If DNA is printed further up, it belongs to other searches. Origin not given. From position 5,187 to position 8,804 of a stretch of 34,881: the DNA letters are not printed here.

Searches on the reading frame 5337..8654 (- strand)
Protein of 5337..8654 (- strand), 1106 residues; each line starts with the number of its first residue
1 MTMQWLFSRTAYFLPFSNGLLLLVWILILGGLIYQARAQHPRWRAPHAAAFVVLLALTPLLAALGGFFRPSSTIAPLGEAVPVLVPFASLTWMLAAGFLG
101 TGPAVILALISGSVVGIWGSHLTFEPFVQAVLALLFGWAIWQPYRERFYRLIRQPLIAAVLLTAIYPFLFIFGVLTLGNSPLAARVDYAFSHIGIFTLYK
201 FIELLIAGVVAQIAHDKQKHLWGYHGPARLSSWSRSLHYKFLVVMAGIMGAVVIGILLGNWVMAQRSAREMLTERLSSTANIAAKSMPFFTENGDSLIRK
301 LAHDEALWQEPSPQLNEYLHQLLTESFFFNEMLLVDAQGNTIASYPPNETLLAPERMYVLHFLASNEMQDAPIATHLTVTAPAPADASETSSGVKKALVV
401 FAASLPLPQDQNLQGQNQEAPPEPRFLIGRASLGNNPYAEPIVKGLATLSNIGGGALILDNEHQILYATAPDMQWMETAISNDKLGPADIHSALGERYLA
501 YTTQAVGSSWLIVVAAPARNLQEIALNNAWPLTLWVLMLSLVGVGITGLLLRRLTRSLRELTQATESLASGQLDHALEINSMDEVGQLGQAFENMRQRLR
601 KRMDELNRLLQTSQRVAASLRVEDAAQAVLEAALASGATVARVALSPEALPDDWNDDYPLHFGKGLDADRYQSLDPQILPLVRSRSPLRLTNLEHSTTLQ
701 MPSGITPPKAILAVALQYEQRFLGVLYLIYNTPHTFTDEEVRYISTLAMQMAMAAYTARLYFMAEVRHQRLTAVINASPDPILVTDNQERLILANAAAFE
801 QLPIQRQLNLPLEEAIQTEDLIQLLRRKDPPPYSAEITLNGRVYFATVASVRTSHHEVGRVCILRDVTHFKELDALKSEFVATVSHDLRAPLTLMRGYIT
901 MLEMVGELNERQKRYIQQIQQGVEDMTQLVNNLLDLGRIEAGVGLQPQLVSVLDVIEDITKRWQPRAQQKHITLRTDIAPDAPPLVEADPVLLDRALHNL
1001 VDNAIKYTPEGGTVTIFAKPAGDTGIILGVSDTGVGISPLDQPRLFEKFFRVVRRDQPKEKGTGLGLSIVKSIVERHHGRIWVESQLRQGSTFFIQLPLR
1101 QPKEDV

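Call 21: search_protein_families(library=pfam, proteins=[window:5337-8654:-], max_evalue=0.01)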
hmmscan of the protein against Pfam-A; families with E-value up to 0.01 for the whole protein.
window:5337-8654:- (1106 aa): 8 families
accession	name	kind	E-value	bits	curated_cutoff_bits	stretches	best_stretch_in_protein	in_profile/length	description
PF02518.31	HATPase_c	-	9.8e-30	103.7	26.4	1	989-1100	2-110/111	Histidine kinase-, DNA gyrase B-, and HSP90-like ATPase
PF00512.31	HisKA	-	3.6e-19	69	26.9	1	877-942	2-66/66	His Kinase A (phospho-acceptor) domain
PF00672.30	HAMP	-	1.8e-14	54.2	25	1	549-600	1-52/53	HAMP domain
PF13185.12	GAF_2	-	1.5e-08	35.4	28.6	1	621-754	3-134/136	GAF domain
PF01590.32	GAF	-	2.6e-07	31.7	22.4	1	597-754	4-132/133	GAF domain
PF13188.13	PAS_8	-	2e-05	24.7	21.8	1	769-802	1-34/65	PAS domain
PF00989.32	PAS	-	0.00045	20.6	22.6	1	770-867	2-113/113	PAS fold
PF13492.12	GAF_3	-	0.0011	19.8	27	1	706-754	78-126/129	GAF domain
